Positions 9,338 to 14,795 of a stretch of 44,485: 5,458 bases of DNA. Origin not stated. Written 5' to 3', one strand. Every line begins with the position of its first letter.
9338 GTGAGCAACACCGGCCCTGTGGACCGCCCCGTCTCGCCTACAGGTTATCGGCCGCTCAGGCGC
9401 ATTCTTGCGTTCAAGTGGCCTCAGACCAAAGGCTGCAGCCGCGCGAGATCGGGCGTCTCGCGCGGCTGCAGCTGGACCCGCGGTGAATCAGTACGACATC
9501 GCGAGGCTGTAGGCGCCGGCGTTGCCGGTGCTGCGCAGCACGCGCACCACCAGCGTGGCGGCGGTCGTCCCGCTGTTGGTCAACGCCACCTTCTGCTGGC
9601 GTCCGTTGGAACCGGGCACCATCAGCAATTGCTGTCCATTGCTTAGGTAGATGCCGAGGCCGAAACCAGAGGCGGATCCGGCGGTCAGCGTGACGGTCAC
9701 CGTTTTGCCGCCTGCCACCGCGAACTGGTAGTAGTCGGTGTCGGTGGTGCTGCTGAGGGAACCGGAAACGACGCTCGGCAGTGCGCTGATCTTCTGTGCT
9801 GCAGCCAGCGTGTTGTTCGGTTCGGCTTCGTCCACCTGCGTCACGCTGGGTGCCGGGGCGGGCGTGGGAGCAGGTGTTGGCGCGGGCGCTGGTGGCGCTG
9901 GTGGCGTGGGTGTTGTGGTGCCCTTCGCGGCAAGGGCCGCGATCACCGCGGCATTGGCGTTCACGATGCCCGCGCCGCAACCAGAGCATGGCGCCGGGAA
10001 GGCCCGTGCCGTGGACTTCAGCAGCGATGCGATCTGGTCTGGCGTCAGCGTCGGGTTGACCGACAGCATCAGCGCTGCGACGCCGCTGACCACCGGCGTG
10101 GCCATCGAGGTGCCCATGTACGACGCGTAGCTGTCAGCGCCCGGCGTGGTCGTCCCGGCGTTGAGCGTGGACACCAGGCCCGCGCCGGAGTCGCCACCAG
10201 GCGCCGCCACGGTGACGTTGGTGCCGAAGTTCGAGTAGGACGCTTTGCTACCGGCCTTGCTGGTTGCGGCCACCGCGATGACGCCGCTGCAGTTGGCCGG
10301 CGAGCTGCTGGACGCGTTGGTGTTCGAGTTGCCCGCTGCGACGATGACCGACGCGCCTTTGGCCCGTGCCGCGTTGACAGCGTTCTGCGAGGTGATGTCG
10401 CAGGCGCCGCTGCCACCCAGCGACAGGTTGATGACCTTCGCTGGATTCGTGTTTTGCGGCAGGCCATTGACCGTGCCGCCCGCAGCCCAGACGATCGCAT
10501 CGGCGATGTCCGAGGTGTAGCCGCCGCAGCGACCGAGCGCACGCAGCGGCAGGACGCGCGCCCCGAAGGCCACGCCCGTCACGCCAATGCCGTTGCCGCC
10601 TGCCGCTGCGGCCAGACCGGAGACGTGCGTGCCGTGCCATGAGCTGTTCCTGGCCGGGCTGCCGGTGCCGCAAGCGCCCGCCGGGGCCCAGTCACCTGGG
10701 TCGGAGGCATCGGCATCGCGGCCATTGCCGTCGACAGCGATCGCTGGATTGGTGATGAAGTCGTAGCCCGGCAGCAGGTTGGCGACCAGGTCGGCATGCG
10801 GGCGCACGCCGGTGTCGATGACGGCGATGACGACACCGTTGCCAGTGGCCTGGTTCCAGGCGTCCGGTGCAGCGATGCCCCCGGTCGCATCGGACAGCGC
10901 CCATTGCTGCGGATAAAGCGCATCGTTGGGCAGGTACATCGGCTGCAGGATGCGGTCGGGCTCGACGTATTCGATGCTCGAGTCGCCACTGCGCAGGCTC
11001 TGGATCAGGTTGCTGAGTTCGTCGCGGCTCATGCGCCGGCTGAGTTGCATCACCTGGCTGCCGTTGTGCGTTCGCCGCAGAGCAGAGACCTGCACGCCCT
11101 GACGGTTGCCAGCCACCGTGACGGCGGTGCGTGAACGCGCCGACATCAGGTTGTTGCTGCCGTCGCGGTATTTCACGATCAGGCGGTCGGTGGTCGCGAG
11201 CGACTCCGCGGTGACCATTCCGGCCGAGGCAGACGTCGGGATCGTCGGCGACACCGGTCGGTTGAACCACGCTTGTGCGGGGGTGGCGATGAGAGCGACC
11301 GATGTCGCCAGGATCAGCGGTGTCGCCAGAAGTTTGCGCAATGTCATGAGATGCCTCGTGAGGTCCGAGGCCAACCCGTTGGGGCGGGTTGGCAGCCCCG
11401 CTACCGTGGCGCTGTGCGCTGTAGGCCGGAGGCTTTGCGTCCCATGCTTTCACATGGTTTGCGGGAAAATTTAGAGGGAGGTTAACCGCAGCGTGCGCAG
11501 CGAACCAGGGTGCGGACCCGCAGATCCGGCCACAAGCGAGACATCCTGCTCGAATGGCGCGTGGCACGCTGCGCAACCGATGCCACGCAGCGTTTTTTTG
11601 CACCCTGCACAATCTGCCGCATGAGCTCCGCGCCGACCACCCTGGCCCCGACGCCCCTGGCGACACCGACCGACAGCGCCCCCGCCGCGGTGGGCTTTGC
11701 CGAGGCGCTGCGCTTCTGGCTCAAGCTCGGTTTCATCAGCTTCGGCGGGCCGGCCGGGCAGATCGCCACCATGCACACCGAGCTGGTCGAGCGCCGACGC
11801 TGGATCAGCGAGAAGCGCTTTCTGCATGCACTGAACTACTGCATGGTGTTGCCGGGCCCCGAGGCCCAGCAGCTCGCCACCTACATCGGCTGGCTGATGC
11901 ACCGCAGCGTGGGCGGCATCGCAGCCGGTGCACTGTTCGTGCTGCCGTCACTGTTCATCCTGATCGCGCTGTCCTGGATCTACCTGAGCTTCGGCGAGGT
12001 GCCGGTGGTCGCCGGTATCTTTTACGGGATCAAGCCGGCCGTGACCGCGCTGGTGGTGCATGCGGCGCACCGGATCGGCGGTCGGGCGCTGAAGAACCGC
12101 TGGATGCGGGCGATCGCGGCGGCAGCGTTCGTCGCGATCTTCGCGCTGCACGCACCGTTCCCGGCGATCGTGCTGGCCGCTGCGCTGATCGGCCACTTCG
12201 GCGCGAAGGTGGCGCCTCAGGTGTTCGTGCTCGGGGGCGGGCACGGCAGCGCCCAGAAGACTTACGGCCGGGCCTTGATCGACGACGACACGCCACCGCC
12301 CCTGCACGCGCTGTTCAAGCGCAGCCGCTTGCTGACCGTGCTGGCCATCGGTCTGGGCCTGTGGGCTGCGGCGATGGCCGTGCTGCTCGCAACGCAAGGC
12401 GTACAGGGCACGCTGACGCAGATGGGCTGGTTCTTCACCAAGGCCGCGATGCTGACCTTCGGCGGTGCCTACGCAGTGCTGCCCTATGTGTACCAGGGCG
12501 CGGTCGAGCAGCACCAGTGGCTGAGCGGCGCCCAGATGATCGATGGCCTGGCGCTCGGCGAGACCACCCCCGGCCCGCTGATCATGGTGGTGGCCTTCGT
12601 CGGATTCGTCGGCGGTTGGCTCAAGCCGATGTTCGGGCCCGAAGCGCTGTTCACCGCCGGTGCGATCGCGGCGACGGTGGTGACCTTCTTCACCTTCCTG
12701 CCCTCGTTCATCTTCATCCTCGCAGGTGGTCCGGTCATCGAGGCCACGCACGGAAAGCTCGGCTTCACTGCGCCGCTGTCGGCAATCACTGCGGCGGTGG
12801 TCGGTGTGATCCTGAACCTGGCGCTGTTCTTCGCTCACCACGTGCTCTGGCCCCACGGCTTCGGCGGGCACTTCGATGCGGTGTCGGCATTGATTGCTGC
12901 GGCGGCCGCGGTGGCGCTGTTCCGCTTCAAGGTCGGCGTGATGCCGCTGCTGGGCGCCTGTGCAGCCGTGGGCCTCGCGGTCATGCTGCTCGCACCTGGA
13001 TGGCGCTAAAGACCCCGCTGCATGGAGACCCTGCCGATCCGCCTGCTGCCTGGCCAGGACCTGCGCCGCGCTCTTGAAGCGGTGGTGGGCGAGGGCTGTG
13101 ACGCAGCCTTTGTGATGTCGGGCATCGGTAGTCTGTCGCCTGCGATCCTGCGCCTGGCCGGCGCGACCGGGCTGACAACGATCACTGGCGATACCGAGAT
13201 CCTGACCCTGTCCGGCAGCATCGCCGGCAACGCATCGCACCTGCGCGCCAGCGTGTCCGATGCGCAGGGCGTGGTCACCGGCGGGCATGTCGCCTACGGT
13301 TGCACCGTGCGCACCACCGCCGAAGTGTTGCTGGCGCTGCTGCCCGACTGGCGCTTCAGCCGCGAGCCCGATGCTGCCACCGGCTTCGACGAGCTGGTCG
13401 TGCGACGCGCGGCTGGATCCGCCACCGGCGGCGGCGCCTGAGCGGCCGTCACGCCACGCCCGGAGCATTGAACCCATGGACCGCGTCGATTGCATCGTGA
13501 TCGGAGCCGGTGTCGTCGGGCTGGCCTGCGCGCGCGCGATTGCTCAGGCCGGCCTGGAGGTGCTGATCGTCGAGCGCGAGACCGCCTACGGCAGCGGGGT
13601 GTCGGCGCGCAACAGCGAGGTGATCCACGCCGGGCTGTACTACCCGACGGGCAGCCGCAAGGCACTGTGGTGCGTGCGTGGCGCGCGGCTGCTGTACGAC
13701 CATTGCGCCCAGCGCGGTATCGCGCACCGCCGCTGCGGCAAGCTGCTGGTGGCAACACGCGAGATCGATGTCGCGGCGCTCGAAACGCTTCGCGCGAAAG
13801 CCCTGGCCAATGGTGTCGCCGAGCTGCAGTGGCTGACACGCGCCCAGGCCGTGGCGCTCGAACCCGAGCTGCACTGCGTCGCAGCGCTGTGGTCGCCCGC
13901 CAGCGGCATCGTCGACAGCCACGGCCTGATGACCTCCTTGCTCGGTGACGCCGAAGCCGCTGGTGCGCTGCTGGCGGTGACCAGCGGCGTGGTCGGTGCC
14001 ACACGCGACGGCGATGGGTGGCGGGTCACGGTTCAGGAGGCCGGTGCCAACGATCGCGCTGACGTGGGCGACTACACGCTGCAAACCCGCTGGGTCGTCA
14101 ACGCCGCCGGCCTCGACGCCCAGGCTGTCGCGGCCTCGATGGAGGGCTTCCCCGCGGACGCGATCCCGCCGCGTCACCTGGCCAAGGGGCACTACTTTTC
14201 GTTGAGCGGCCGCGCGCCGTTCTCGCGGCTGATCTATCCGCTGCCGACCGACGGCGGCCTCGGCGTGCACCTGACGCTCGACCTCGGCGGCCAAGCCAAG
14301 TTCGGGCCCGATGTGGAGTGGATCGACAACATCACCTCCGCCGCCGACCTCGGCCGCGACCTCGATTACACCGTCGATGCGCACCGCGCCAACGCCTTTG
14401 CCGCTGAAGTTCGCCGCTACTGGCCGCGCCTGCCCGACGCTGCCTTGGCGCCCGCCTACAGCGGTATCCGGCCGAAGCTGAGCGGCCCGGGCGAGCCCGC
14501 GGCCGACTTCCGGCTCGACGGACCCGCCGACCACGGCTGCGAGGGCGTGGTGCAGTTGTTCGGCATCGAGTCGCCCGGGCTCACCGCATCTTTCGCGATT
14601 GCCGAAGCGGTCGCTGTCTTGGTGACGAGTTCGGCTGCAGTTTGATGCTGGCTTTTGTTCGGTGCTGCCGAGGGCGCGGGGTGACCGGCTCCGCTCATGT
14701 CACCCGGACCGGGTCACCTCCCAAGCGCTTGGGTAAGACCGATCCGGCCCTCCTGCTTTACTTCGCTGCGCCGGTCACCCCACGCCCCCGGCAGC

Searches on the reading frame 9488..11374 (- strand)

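Call 9: search_protein_families(library=pfam, proteins=[window:9488-11374:-], max_evalue=0.001)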
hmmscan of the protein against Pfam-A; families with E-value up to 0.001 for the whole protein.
window:9488-11374:- (628 aa): 1 family
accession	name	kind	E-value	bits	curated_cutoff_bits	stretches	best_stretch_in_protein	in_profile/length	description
PF00082.27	Peptidase_S8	-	1.7e-57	195.4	21.8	1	178-469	1-288/288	Subtilase family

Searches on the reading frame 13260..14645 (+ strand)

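Call 9: search_protein_families(library=pfam, proteins=[window:13260-14645:+], max_evalue=0.001)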
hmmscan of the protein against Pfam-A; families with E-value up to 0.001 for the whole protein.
window:13260-14645:+ (461 aa): 8 families
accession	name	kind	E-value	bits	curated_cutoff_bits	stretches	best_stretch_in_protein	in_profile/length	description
PF01266.30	DAO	-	9.1e-58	196.9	27.9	1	77-452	1-351/353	FAD dependent oxidoreductase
PF01946.23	Thi4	-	1.8e-07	31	26.2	1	75-114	17-57/235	Thi4 family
PF13450.12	NAD_binding_8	-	1e-05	26.1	21.9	1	80-111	1-32/68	NAD(P)-binding Rossmann-like domain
PF07992.20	Pyr_redox_2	-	2.2e-05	24.5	26.1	1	77-120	144-187/291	Pyridine nucleotide-disulphide oxidoreductase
PF00890.30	FAD_binding_2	-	5.8e-05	22.9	20.4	1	77-112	1-36/414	FAD binding domain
PF12831.13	FAD_oxidored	-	6.7e-05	22.8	27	1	77-155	1-74/416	FAD dependent oxidoreductase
PF01494.25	FAD_binding_3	-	7.5e-05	22.5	22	0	76-108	2-34/349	FAD binding domain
PF03486.20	HI0933_like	-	0.00061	19.8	50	1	77-112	2-37/244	HI0933-like protein Rossmann domain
